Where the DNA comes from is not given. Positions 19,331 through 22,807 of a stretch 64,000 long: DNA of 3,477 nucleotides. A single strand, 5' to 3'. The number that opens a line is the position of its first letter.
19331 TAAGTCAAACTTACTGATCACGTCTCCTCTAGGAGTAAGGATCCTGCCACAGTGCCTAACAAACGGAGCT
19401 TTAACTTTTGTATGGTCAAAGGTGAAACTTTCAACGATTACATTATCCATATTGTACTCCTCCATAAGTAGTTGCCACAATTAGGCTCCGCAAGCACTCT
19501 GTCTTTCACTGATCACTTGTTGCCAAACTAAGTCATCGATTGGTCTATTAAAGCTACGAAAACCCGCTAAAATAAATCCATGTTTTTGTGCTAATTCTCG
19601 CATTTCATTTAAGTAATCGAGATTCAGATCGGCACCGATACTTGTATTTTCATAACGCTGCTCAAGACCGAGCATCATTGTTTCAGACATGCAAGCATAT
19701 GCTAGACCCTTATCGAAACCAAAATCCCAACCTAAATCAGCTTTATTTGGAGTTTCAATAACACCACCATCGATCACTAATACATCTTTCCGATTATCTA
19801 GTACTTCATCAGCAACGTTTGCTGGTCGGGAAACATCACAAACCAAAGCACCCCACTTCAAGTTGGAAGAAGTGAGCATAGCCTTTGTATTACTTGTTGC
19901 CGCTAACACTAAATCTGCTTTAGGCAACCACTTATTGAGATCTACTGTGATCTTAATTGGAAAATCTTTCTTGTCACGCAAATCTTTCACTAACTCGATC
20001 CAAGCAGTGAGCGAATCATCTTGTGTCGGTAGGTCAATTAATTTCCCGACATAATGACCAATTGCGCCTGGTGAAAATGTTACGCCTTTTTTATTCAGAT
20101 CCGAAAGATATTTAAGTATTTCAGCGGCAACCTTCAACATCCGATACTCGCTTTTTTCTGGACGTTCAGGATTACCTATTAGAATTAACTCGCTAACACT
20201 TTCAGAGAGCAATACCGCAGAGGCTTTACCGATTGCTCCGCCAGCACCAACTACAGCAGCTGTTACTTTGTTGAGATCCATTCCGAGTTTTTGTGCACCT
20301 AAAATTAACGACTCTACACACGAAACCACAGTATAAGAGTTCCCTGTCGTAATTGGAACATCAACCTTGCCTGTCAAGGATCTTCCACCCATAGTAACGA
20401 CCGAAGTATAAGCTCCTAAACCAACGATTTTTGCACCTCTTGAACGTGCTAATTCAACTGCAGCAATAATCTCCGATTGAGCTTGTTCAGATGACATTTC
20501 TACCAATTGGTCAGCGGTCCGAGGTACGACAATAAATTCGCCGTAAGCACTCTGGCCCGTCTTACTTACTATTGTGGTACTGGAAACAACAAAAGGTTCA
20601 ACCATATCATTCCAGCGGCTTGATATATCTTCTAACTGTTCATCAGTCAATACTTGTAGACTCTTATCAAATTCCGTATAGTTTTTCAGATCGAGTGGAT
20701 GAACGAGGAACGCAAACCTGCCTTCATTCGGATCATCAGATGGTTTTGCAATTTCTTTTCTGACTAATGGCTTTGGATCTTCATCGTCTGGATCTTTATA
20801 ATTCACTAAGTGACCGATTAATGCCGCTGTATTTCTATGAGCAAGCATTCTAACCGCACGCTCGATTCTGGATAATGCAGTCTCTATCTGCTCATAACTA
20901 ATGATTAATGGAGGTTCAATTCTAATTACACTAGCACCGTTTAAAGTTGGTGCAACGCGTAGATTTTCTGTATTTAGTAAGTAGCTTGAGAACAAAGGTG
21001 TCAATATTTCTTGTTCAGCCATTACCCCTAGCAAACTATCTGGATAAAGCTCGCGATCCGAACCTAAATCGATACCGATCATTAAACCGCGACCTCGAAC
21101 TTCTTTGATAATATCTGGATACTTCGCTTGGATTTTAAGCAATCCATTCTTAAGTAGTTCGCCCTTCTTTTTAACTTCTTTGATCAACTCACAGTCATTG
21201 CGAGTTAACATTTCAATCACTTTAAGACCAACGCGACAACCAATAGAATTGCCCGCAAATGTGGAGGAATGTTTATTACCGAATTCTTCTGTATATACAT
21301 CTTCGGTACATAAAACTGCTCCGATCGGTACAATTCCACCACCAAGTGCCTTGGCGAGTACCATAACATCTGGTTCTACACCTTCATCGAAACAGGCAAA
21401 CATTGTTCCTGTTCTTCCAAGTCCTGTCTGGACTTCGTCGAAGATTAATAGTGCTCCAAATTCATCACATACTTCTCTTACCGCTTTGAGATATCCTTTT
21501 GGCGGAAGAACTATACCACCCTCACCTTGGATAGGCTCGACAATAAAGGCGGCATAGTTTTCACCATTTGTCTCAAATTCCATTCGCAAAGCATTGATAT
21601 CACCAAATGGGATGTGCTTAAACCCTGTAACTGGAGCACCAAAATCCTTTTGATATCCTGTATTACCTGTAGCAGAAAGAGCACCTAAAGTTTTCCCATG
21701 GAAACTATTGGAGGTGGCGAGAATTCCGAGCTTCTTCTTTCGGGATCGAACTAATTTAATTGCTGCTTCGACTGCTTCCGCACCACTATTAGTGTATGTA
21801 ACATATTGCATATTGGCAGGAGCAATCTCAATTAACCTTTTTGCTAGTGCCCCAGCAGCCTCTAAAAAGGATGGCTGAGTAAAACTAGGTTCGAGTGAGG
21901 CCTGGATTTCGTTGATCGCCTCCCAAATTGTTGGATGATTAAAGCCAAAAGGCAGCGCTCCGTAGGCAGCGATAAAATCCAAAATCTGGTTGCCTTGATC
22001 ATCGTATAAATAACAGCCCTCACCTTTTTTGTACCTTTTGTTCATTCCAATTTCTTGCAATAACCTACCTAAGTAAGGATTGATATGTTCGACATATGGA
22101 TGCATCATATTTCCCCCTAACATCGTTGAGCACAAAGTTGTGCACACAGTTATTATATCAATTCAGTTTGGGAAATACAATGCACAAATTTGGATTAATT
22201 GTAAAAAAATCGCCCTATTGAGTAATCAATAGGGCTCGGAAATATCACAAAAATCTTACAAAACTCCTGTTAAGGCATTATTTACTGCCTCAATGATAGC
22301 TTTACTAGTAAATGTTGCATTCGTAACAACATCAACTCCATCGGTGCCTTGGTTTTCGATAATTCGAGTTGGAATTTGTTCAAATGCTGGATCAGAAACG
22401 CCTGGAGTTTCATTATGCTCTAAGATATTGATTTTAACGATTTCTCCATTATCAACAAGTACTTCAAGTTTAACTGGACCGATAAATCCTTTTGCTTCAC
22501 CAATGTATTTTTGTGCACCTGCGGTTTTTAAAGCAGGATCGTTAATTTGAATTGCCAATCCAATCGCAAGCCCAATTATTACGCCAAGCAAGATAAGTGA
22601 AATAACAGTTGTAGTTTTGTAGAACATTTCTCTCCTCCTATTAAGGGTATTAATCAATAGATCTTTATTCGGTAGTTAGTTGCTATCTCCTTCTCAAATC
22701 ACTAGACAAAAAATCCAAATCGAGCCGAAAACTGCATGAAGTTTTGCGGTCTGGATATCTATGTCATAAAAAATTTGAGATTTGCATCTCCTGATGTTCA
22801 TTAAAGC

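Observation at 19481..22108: Fusion of class-III aminotransferase and acyl-ACP reductase: candidate fatty-amine synthase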

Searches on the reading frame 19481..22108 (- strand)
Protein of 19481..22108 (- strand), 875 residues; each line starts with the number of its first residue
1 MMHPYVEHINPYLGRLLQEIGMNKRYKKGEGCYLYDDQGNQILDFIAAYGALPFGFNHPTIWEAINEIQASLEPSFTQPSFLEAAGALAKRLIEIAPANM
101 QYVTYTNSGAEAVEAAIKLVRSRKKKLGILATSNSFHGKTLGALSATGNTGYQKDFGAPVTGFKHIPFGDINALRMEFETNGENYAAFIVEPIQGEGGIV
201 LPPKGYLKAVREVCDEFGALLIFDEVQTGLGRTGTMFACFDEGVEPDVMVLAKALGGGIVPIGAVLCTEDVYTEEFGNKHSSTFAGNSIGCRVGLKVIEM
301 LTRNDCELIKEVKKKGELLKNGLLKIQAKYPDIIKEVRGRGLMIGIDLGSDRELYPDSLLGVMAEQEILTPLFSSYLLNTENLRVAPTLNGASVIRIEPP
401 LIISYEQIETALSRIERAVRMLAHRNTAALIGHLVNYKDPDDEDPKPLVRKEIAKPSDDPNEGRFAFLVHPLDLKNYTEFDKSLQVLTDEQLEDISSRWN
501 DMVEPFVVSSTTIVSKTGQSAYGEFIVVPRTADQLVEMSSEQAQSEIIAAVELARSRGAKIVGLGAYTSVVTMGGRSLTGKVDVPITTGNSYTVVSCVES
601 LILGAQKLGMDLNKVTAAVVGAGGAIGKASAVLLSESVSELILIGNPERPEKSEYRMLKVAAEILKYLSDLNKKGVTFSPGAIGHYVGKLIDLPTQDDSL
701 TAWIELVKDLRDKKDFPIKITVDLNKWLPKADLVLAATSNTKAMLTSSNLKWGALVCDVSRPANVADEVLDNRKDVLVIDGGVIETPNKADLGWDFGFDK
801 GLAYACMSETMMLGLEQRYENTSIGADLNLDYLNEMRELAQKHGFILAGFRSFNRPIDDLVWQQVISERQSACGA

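Call 3: search_protein_families(library=pfam, proteins=[window:19481-22108:-], max_evalue=0.01)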
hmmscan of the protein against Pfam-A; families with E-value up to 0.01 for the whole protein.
window:19481-22108:- (875 aa): 3 families
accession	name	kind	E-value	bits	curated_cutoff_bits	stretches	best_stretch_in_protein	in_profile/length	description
PF00202.27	Aminotran_3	-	3.4e-98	329.4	30.5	1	25-419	12-403/403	Aminotransferase class-III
PF01488.26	Shikimate_DH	-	5.8e-05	23.6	24.3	0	717-772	62-124/138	Shikimate / quinate 5-dehydrogenase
PF02882.25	THF_DHG_CYH_C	-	0.0046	16.7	27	0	721-760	70-108/160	Tetrahydrofolate dehydrogenase/cyclohydrolase, NAD(P)-binding domain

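Call 4: search_protein_families(library=ncbifam, proteins=[window:19481-22108:-], max_evalue=0.01)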
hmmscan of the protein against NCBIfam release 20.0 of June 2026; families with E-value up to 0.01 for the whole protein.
window:19481-22108:- (875 aa): 71 families (the best 25 are shown)
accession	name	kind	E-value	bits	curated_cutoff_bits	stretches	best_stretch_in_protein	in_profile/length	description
NF053554.1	prodigi_MAP_PigE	equivalog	5.9e-170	567.4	850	3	3-351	381-730/837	prodigiosin MAP biosynthesis aminotransferase PigE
NF008570.0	PRK11522.1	equivalog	9.8e-110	367.3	612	1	30-424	77-459/464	putrescine aminotransferase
TIGR03372.1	putres_am_tran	equivalog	2.8e-96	323.1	658.65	1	32-414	67-437/442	putrescine aminotransferase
TIGR00707.1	argD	subfamily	2.1e-95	319.7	410.05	1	26-419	13-380/381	acetylornithine/succinylornithine family transaminase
NF002325.0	PRK01278.1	subfamily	7.6e-95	317.8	372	1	25-425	16-392/395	acetylornithine transaminase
NF004426.0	PRK05769.1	equivalog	4.7e-93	312.4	552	2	182-421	219-439/441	acetyl ornithine aminotransferase family protein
NF002874.0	PRK03244.1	equivalog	7.2e-90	301.6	457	1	26-421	29-394/399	acetylornithine transaminase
TIGR03246.1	arg_catab_astC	subfamily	1.7e-82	277.5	609.95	1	28-422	23-396/397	acetylornithine/succinylornithine family transaminase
NF005993.0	PRK08117.1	subfamily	6.6e-82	275.4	574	2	179-422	202-430/433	aspartate aminotransferase family protein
NF003468.0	PRK05093.1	subfamily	2.1e-81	273.7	522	1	27-423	28-403/405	acetylornithine/succinyldiaminopimelate transaminase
TIGR01885.1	Orn_aminotrans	equivalog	5.6e-81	272.3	378.4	1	26-419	23-401/402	ornithine--oxo-acid transaminase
NF002797.0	PRK02936.1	equivalog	9.4e-81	271.5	496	1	26-420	15-378/385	acetylornithine transaminase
NF003145.0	PRK04073.1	equivalog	6.2e-78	262.1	656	1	28-356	28-353/396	ornithine--oxo-acid transaminase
NF009047.0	PRK12381.1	subfamily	1.6e-75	254.5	630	1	28-426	27-404/406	bifunctional succinylornithine transaminase/acetylornithine transaminase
TIGR00508.1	bioA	equivalog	2.8e-75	253.5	405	1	27-419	18-418/419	adenosylmethionine--8-amino-7-oxononanoate transaminase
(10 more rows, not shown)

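Call 8: find_homologous_proteins(query=window:19481-22108:-, max_evalue=1e-10)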
Query window:19481-22108:- (875 aa): 5037 proteins with E <= 1e-10 among 8000 candidates; the best 120 are listed.
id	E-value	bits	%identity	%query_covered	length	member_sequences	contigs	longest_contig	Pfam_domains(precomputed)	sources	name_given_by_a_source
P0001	0.0e+0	1305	66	99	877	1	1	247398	PF00202.28,PF01488.27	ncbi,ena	-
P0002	0.0e+0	1304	66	99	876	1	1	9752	PF00202.28,PF01488.27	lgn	-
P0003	0.0e+0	1283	65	100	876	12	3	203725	PF00202.28,PF01488.27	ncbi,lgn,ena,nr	ncbi:MAG: aminotransferase class III-fold pyridoxal phosphate-dependent enzyme [Firmicutes bacterium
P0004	0.0e+0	1272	66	99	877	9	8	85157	PF00202.28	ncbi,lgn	-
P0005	0.0e+0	1264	65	99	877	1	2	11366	PF00202.28,PF01488.27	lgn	-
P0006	0.0e+0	1243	64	100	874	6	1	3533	PF00202.28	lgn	-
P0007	0.0e+0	1239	63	99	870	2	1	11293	PF00202.28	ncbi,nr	ncbi:MAG: aminotransferase class III-fold pyridoxal phosphate-dependent enzyme [Firmicutes bacterium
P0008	0.0e+0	1235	63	98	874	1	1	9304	PF00202.28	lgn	-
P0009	0.0e+0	1232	63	100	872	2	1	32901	PF00202.28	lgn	-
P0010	0.0e+0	1229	63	99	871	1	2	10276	PF00202.28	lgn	-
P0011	0.0e+0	1228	62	100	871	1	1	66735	PF00202.28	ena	-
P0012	0.0e+0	1228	63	99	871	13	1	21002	PF00202.28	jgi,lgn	jgi:acetylornithine/succinyldiaminopimelate/putrescine aminotransferase/predicted amino acid dehydro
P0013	0.0e+0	1227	62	99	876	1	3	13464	PF02882.26,PF00202.28,PF01488.27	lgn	-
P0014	0.0e+0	1227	62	100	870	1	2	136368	PF00202.28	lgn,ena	-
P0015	0.0e+0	1221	62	100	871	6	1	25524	PF00202.28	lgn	-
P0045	0.0e+0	1185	61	99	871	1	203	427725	PF00202.28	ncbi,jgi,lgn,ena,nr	ncbi:aminotransferase class III-fold pyridoxal phosphate-dependent enzyme [Candidatus Darwinibacter 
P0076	0.0e+0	1172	100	61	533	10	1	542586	PF01488.27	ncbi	-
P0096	0.0e+0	1102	57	99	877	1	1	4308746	PF00202.28,PF01488.27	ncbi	-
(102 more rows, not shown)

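Call 12: find_encoding_contigs(protein=P0076, flank=10000, max_places=3)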
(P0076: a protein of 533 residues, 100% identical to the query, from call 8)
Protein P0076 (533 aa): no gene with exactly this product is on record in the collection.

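Call 13: find_encoding_contigs(protein=P0045, flank=10000, max_places=3)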
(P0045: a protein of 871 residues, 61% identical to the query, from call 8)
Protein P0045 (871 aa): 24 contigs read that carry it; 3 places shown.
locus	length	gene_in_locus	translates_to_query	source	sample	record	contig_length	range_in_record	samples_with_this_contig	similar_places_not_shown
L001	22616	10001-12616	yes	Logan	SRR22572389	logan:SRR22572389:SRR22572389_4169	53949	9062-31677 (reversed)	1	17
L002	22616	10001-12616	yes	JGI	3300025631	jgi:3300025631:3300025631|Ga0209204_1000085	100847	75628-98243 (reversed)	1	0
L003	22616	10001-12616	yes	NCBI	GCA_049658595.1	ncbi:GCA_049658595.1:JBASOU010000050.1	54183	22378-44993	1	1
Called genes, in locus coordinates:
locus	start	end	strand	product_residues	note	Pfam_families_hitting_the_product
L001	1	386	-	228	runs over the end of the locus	PF04366:Ysc84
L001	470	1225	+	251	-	PF01520:Amidase_3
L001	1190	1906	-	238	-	PF01048:PNP_UDP_1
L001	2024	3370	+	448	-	PF00342:PGI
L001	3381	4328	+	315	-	PF20511:PMI_typeI_cat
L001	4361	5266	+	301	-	PF01297:ZnuA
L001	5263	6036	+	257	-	PF00005:ABC_tran, PF02463:SMC_N (faint), PF13304:AAA_21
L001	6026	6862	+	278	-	PF00950:ABC-3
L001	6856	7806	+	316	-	PF00849:PseudoU_synth_2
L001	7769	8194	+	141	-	PF07670:Gate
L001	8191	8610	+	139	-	PF07670:Gate (weak)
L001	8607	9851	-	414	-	-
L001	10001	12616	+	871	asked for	PF00202:Aminotran_3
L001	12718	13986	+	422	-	PF00155:Aminotran_1_2, PF01041:DegT_DnrJ_EryC1, PF01053:Cys_Met_Meta_PP (weak), PF01212:Beta_elim_lyase (weak)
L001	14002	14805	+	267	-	PF01678:DAP_epimerase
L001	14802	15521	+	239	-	PF03009:GDPD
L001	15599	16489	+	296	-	PF00005:ABC_tran, PF13304:AAA_21, PF13732:DrrA1-3_C (weak)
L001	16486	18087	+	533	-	PF12679:ABC2_membrane_2 (faint), PF13346:ABC2_membrane_5 (faint)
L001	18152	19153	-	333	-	PF05343:Peptidase_M42, PF04389:Peptidase_M28 (faint), PF01546:Peptidase_M20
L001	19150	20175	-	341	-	PF05343:Peptidase_M42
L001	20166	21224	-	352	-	PF05343:Peptidase_M42, PF01546:Peptidase_M20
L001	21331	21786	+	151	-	PF01986:DUF123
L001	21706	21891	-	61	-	-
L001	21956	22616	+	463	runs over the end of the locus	PF01523:PmbA_TldD_1st, PF19290:PmbA_TldD_2nd, PF19289:PmbA_TldD_3rd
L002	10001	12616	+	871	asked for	PF00202:Aminotran_3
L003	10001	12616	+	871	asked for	PF00202:Aminotran_3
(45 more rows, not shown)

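Call 15: find_encoding_contigs(protein=P0096, flank=10000, max_places=2)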
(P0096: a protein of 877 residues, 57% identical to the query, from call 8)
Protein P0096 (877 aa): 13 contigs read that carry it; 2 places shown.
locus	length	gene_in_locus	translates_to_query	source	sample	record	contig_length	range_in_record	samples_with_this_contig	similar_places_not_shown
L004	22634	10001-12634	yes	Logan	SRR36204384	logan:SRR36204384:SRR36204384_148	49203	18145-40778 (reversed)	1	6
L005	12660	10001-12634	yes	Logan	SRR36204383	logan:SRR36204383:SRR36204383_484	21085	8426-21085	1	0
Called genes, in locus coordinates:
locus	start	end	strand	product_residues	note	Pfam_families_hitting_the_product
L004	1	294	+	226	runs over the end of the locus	PF00072:Response_reg, PF00486:Trans_reg_C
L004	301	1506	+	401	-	PF00672:HAMP, PF00512:HisKA, PF13581:HATPase_c_2, PF02518:HATPase_c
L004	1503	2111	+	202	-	PF01209:Ubie_methyltran, PF13489:Methyltransf_23, PF08241:Methyltransf_11, PF08242:Methyltransf_12, PF13649:Methyltransf_25, PF13847:Methyltransf_31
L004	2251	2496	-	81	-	-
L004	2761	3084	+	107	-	PF00127:Copper-bind, PF13473:Cupredoxin_1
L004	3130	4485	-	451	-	PF00672:HAMP, PF00512:HisKA, PF02518:HATPase_c, PF13581:HATPase_c_2 (weak)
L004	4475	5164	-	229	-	PF00072:Response_reg, PF00486:Trans_reg_C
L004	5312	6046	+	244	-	-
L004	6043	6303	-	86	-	-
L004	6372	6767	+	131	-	PF12840:HTH_20 (faint), PF01022:HTH_5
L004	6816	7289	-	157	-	PF02566:OsmC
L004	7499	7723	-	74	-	-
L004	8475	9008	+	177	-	-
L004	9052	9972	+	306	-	-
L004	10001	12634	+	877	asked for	PF00202:Aminotran_3, PF01488:Shikimate_DH (faint)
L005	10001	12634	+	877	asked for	PF00202:Aminotran_3, PF01488:Shikimate_DH (faint)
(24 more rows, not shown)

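Call 16: find_encoding_contigs(protein=P0001, flank=10000, max_places=2)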
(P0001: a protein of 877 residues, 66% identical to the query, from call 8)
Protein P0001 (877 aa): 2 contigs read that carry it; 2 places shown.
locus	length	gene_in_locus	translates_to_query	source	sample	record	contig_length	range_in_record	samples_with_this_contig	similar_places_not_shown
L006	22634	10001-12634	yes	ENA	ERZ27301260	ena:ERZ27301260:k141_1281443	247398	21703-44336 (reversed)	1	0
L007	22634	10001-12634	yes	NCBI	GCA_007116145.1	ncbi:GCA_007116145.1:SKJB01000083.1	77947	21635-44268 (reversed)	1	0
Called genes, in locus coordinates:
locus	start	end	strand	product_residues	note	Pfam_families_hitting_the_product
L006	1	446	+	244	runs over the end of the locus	PF01520:Amidase_3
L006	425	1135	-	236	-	PF01048:PNP_UDP_1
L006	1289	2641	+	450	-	PF00342:PGI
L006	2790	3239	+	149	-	PF01475:FUR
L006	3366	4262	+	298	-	PF01297:ZnuA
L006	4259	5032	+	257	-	PF02463:SMC_N (faint), PF00005:ABC_tran, PF13304:AAA_21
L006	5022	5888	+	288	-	PF00950:ABC-3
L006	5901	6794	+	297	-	PF00849:PseudoU_synth_2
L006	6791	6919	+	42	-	-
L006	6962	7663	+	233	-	-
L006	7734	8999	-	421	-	-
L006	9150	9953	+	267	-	PF04018:VCA0040-like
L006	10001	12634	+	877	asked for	PF00202:Aminotran_3, PF01488:Shikimate_DH (faint)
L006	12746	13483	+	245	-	PF01113:DapB_N, PF05173:DapB_C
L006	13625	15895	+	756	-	PF04389:Peptidase_M28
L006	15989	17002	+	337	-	PF00015:MCPsignal, PF02743:dCache_1, PF22309:HK-GC-Chemotax_sensor (weak), PF22673:MCP-like_PDC_1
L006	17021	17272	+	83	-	-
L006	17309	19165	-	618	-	PF00664:ABC_membrane, PF00005:ABC_tran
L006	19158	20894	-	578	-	PF00664:ABC_membrane, PF00005:ABC_tran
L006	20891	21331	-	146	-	PF01047:MarR, PF22381:Staph_reg_Sar_Rot (weak), PF12802:MarR_2, PF01325:Fe_dep_repress (faint), PF13412:HTH_24 (weak)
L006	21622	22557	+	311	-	PF00291:PALP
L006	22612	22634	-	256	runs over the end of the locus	-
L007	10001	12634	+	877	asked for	PF00202:Aminotran_3, PF01488:Shikimate_DH (faint)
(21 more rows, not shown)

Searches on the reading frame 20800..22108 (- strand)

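Call 54: search_solved_structures(query=window:20800-22108:-, max_evalue=1e-30)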
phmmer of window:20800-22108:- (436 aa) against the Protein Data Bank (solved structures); distinct sequences matched with E-value up to 1e-30: 150 (the best 60 are shown).
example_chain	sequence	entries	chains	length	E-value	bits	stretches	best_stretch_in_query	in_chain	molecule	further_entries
5h7d_A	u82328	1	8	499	4.7e-93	315.7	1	26-424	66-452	Putrescine aminotransferase,Immunoglobulin G-binding protein A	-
5x3f_A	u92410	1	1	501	4.8e-93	315.7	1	26-424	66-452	Putrescine aminotransferase,Immunoglobulin G-binding protein A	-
4uox_A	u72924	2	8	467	6.4e-93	315.2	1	26-421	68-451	PUTRESCINE AMINOTRANSFERASE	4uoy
8cpl_A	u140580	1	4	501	1e-92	314.6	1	26-420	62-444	Putrescine aminotransferase,Immunoglobulin G-binding protein A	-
8r2p_A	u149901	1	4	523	1.1e-92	314.4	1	26-420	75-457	Putrescine aminotransferase,Immunoglobulin G-binding protein A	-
4ppm_A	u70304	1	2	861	2.9e-84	286.7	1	4-348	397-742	Aminotransferase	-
2ord_A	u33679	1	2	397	3.7e-69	237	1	26-418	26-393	Acetylornithine aminotransferase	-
2e54_A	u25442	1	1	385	4.3e-69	236.7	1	27-418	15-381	Acetylornithine aminotransferase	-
8ht2_A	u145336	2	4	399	9.8e-68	232.3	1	28-424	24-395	Acetylornithine aminotransferase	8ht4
3ruy_A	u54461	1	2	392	6.3e-65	223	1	27-360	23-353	Ornithine aminotransferase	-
5viu_A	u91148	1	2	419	2.8e-62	214.3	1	28-419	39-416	Acetylornithine aminotransferase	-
4adb_A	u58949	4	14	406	4.3e-62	213.7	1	28-418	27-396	SUCCINYLORNITHINE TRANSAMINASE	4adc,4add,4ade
9y3m_B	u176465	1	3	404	1e-59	205.8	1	27-348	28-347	Ornithine aminotransferase, renal form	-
1gbn_A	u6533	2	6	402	3.7e-59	204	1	27-348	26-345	ORNITHINE AMINOTRANSFERASE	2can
5vwo_A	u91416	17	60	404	3.8e-59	204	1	27-348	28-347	Ornithine aminotransferase, mitochondrial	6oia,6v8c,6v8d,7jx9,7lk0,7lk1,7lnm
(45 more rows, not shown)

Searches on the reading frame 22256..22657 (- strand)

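Call 3: search_protein_families(library=pfam, proteins=[window:22256-22657:-], max_evalue=0.01)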
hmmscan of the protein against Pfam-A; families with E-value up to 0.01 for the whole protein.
window:22256-22657:- (133 aa): 1 family
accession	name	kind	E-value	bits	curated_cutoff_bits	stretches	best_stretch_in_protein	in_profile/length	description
PF04205.19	FMN_bind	-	4.7e-19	69.3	22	1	57-129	1-76/77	FMN-binding domain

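Call 4: search_protein_families(library=ncbifam, proteins=[window:22256-22657:-], max_evalue=0.01)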
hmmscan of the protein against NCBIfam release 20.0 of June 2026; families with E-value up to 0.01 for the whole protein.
window:22256-22657:- (133 aa): 4 families
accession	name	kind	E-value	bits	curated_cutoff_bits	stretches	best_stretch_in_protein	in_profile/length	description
TIGR01947.1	rnfG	subfamily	1.2e-08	35.3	102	1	53-131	88-184/187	RnfABCDGE type electron transport complex subunit G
NF045876.1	RnfG_DVU2794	exception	1.3e-05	24.8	205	1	54-129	90-176/190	RnfABCDGE type electron transport complex subunit G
NF041840.1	rnfG_Methano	equivalog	0.00036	20.2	230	1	55-129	96-181/189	Rnf electron transport complex subunit RnfG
NF002519.0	PRK01908.1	equivalog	0.00039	20.1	178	0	57-89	100-133/209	electron transport complex subunit RsxG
